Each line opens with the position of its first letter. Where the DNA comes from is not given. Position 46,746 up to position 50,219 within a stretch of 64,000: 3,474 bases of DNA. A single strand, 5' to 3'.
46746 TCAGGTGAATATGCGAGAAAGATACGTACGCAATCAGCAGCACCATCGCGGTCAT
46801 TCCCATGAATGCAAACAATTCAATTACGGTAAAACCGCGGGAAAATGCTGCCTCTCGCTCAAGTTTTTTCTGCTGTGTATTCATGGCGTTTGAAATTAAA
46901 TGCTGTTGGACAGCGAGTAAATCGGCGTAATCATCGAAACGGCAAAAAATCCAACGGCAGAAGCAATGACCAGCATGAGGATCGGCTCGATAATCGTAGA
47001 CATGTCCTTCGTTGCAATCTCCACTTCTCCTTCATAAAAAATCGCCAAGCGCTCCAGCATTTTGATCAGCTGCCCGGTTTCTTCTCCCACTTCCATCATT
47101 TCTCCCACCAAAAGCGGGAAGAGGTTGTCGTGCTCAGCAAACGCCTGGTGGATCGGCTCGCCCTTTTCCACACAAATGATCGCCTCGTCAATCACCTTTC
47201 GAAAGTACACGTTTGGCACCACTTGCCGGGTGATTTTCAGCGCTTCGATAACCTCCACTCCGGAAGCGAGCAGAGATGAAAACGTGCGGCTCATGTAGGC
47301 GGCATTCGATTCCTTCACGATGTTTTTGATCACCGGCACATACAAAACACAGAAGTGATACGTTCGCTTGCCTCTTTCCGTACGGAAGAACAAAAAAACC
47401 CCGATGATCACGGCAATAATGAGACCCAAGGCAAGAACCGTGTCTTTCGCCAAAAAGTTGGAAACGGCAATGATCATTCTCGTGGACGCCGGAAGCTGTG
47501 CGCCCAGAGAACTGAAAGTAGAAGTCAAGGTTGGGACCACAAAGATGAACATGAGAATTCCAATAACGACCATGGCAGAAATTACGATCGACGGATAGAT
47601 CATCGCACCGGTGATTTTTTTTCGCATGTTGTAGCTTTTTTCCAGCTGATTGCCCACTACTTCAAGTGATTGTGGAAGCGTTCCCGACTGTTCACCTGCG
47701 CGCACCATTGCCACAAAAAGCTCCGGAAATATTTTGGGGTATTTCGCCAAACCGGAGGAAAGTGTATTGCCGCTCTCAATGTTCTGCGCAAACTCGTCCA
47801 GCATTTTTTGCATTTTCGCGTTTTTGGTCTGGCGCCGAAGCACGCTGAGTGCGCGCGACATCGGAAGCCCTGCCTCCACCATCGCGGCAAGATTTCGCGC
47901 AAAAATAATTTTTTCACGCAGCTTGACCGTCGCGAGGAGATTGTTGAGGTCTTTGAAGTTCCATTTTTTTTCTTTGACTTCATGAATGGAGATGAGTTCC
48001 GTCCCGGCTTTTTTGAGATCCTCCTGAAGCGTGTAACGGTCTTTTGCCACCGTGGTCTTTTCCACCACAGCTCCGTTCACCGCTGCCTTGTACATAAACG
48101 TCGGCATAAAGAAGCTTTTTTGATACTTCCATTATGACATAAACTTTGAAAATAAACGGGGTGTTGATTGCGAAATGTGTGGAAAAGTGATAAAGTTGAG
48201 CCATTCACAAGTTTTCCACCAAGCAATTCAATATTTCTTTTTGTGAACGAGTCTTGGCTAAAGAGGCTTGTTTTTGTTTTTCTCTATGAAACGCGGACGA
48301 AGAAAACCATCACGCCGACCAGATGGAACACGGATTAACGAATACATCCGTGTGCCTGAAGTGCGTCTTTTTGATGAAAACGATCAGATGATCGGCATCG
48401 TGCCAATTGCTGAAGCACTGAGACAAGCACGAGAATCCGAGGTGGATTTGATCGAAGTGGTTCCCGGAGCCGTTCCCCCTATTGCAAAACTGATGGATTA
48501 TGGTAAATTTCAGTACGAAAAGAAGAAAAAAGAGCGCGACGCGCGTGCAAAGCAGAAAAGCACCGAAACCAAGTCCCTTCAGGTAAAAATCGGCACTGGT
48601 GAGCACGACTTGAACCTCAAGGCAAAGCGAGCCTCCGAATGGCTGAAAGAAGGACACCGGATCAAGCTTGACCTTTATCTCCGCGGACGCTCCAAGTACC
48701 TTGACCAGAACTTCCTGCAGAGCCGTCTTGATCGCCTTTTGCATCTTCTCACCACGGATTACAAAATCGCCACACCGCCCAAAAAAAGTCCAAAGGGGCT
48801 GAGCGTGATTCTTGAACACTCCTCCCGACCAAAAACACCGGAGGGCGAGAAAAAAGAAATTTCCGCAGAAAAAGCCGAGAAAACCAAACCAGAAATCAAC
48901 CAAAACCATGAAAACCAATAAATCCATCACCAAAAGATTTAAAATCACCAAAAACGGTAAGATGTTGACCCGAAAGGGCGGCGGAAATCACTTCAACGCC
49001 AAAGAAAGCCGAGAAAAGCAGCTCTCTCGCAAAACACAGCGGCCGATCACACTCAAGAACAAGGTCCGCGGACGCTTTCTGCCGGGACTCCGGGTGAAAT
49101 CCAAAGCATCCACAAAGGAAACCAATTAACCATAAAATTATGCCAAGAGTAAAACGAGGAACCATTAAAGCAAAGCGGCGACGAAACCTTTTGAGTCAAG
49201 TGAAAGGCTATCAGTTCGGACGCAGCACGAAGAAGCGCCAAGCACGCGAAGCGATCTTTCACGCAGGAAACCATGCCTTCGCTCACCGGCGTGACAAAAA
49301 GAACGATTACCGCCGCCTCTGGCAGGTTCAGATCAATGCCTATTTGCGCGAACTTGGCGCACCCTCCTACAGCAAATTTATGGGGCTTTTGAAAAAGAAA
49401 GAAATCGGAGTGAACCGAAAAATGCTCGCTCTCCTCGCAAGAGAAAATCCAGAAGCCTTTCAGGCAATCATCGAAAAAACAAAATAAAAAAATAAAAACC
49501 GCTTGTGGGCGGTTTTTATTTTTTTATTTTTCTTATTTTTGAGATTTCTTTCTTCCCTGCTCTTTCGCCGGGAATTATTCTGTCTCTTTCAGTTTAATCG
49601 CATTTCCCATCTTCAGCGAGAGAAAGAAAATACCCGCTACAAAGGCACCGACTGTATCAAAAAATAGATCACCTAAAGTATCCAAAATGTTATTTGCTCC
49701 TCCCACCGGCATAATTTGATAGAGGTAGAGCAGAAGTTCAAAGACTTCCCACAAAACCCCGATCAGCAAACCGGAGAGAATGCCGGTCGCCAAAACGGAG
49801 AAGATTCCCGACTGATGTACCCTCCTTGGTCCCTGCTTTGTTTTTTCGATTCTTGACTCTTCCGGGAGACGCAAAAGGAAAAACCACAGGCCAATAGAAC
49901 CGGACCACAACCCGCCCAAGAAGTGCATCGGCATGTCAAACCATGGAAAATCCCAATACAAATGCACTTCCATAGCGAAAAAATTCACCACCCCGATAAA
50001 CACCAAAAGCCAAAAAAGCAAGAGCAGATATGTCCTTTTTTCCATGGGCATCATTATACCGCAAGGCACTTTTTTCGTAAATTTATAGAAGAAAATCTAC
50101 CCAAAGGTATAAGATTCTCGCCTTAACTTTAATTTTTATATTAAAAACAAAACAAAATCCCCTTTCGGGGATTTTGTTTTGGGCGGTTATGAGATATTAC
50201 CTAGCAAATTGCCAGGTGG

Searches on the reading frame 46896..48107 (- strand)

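Call 11: search_protein_families(library=pfam, proteins=[window:46896-48107:-])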
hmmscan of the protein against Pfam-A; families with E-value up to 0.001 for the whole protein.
window:46896-48107:- (403 aa): 1 family
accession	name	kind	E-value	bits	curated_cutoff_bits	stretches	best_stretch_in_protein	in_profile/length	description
PF00482.28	T2SSF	-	1.6e-54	183.6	25.2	2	69-192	1-125/125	Type II secretion system (T2SS), protein F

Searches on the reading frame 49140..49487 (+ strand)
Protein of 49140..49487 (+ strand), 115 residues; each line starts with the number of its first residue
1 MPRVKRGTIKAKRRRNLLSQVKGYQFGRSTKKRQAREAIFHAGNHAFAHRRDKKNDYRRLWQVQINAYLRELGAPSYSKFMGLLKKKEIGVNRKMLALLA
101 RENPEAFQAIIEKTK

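Call 11: search_protein_families(library=pfam, proteins=[window:49140-49487:+])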
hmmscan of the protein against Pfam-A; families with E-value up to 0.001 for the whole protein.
window:49140-49487:+ (115 aa): 1 family
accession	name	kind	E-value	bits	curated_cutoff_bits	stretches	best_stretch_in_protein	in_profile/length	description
PF00453.23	Ribosomal_L20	-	2.1e-28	99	30.8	1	3-110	1-107/107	Ribosomal protein L20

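Call 17: find_encoding_contigs(protein=window:49140-49487:+, flank=5000, max_places=10)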
Protein window:49140-49487:+ (115 aa): 2 contigs read that carry it; 2 places shown.
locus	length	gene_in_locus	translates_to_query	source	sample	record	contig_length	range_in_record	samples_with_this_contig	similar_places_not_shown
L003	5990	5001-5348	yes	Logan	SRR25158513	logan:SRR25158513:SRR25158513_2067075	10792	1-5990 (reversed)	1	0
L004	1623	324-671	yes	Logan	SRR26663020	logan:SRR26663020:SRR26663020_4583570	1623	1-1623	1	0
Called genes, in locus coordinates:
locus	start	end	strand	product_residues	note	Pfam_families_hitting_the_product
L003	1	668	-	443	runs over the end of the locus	-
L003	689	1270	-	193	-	-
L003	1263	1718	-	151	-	-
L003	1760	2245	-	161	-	PF07963:N_methyl (weak)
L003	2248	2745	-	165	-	-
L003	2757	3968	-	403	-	PF00482:T2SSF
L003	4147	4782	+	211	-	PF05198:IF3_N, PF00707:IF3_C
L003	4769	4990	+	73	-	PF01632:Ribosomal_L35p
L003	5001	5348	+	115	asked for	PF00453:Ribosomal_L20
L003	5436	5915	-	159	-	PF09997:DUF2238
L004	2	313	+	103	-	?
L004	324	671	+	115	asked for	PF00453:Ribosomal_L20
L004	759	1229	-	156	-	PF09997:DUF2238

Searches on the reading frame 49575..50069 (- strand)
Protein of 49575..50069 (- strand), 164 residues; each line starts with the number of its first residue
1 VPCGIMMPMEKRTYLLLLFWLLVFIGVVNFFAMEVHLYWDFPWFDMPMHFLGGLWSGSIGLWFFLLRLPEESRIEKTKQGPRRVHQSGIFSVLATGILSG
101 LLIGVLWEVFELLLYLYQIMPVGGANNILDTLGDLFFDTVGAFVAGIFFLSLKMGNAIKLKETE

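Call 11: search_protein_families(library=pfam, proteins=[window:49575-50069:-])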
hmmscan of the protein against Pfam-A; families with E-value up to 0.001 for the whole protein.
window:49575-50069:- (164 aa): 0 families

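Call 18: find_encoding_contigs(protein=window:49575-50069:-, flank=5000, max_places=10)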
Protein window:49575-50069:- (164 aa): no gene with exactly this product is on record in the collection.

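Call 21: find_homologous_proteins(query=window:49575-50054:-)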
Query window:49575-50054:- (159 aa): 41 proteins with E <= 0.001 among 140 candidates.
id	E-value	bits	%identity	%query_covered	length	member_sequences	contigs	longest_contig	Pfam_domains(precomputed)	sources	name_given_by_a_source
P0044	2.7e-97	342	100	98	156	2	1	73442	PF09997.15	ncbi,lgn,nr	ncbi:MAG TPA: hypothetical protein VFM02_02285 [Candidatus Paceibacterota bacterium]|nr:hypothetical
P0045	6.8e-22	96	42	89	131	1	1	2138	PF09997.15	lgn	-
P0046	5.8e-19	87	39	89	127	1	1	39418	PF09997.15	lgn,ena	-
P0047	1.6e-17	82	41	86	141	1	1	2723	PF09997.15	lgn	-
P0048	4.0e-17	81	39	89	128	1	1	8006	PF09997.15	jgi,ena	-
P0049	7.0e-17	80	40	88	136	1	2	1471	PF09997.15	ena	-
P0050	3.6e-16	78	42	87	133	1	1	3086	PF09997.15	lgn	-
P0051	5.9e-16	77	39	86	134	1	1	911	PF09997.15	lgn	-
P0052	9.4e-16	76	40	88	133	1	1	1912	PF09997.15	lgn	-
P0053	1.2e-15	76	39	90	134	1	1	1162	PF09997.15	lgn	-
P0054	5.3e-14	71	41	78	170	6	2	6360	PF09997.15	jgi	-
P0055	8.7e-14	70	34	94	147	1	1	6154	PF09997.15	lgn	-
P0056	9.1e-14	70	38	84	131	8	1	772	PF09997.15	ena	-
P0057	1.0e-13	70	37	82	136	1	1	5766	PF09997.15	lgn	-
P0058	1.2e-13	70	37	88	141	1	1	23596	PF09997.15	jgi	jgi:hypothetical protein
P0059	1.4e-13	69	38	86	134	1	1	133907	PF09997.15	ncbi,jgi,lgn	ncbi:MAG: hypothetical protein WC791_00630 [Candidatus Paceibacterota bacterium]|jgi:hypothetical pr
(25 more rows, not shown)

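Call 23: find_related_loci(query=A2, collection=genome_contigs, flank=1500)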
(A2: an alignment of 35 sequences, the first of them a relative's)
Query A2 (156 aa) in genome_contigs; peptide patterns used: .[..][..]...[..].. (x = any residue, [..] = any of these).
315 stretches matched a pattern; 267 encode a relative of the query (tblastn E <= 1e-3); the best 80 are kept; 80 distinct loci.
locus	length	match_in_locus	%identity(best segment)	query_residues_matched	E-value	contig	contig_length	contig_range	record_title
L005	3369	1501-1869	40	1-140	9e-25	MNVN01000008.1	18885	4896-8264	MAG: Candidatus Nomurabacteria bacterium CG1_02_43_90 cg1_0.2_scaffold_2463_c, whole genome shotgun sequence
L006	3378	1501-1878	37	1-145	5e-24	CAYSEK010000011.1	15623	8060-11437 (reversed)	MAG TPA_asm: uncultured Candidatus Saccharibacteria bacterium isolate SRP128015_co3_135 genome assembly, contig: NODE_40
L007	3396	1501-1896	39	8-155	1e-21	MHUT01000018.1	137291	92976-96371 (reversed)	MAG: Candidatus Yonathbacteria bacterium RIFCSPHIGHO2_02_FULL_44_14 rifcsphigho2_02_scaffold_653, whole genome shotgun s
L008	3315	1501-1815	39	13-134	1e-20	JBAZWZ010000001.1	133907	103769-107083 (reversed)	MAG: Candidatus Paceibacterota bacterium isolate SO_2017_GW1_44 NODE_943_length_133907_cov_4.320504_OW334_2017, whole ge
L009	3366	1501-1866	37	1-139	1e-20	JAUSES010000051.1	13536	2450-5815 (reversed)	MAG: bacterium isolate E14_maxbin.225_sub E14_k141_140587, whole genome shotgun sequence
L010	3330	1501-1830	39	14-139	4e-20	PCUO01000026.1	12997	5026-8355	MAG: Candidatus Yonathbacteria bacterium CG17_big_fil_post_rev_8_21_14_2_50_43_9 CG17_8_21_14_2.50_scaffold_2322_c, whol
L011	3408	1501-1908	36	1-151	5e-20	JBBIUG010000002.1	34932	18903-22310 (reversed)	MAG: Candidatus Nomurabacteria bacterium isolate STF170223_bin_48 NODE_266_length_34932_cov_4.612610, whole genome shotg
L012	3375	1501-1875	36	1-148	5e-20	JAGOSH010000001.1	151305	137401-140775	MAG: Candidatus Paceibacterota bacterium isolate Gw_Eff_bin_313 Gw_Eff_94_length_151305_cov_41.762776, whole genome shot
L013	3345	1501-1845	37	13-143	7e-20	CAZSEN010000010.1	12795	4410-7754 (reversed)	MAG TPA_asm: uncultured Candidatus Saccharibacteria bacterium isolate SRP269290_co3_995 genome assembly, contig: NODE_58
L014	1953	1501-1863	41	13-136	1e-19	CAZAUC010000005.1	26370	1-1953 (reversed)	MAG TPA_asm: uncultured Candidatus Saccharibacteria bacterium isolate SRP214966_co6_158 genome assembly, contig: NODE_94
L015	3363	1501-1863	36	14-156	2e-19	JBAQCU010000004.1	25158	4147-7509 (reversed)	MAG: Minisyncoccia bacterium isolate MFD12004_ilm_asm_bin23 k127_118020, whole genome shotgun sequence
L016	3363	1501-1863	36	14-156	2e-19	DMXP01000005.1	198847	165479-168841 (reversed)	MAG TPA_asm: Candidatus Yonathbacteria bacterium isolate UBA11698 contig_1461, whole genome shotgun sequence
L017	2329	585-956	37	1-139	2e-19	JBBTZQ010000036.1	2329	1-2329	MAG: Patescibacteria group bacterium isolate H41-bin181_1 H41_bin181_1_000000000036, whole genome shotgun sequence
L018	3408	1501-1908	37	3-151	3e-19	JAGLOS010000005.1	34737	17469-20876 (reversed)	MAG: Candidatus Paceibacterota bacterium isolate RS_7_45 ROV157_7.bin.45.fa_5, whole genome shotgun sequence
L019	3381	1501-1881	38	1-140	5e-19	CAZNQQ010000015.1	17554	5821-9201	MAG TPA_asm: uncultured Candidatus Saccharibacteria bacterium isolate SRP200020_co5_61 genome assembly, contig: NODE_493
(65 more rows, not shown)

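Call 51: search_protein_families(library=pfam, proteins=[window:49575-50054:-], max_evalue=0.01)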
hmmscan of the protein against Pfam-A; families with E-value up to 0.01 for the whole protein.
window:49575-50054:- (159 aa): 0 families

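Call 85: search_protein_families(library=pfam, proteins=[window:49575-50045:-, P0045, P0059, P0046], max_evalue=10)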
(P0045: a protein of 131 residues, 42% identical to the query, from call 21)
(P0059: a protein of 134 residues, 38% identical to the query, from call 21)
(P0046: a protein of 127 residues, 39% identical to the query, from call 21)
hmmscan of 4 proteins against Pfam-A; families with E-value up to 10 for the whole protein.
window:49575-50045:- (156 aa): 1 family
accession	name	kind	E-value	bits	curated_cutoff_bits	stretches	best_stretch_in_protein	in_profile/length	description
PF11085.13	YqhR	-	0.058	13.8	27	1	79-140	12-74/165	Conserved membrane protein YqhR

P0045 (131 aa): 5 families
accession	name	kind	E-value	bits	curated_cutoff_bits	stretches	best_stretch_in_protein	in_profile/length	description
PF09997.14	DUF2238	-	0.00077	19.8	26.4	1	36-114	59-139/140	Predicted membrane protein (DUF2238)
PF20189.3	DUF6552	-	0.0093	16.7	27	1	46-87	15-56/78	Family of unknown function (DUF6552)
PF07694.17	5TM-5TMR_LYT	-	0.034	14.2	24.6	1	43-91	57-105/169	5TMR of 5TMR-LYT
PF04246.17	RseC_MucC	-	0.059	13.7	24.4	1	8-74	73-129/130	Positive regulator of sigma(E), RseC/MucC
PF13800.11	Sigma_reg_N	-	0.091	13.5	26.3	1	65-111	9-52/91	Sigma factor regulator N-terminal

P0059 (134 aa): 1 family
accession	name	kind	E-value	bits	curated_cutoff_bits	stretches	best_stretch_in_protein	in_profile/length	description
PF09843.14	DUF2070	-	0.28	9.9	30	1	5-129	11-121/561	Predicted membrane protein (DUF2070)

P0046 (127 aa): 2 families
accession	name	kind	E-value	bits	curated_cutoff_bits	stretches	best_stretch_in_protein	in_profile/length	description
PF06738.18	ThrE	-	0.034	14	26.3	1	9-84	109-178/241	Putative threonine/serine exporter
PF14362.11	DUF4407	-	0.31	10.7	31.3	1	67-99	39-71/297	Domain of unknown function (DUF4407)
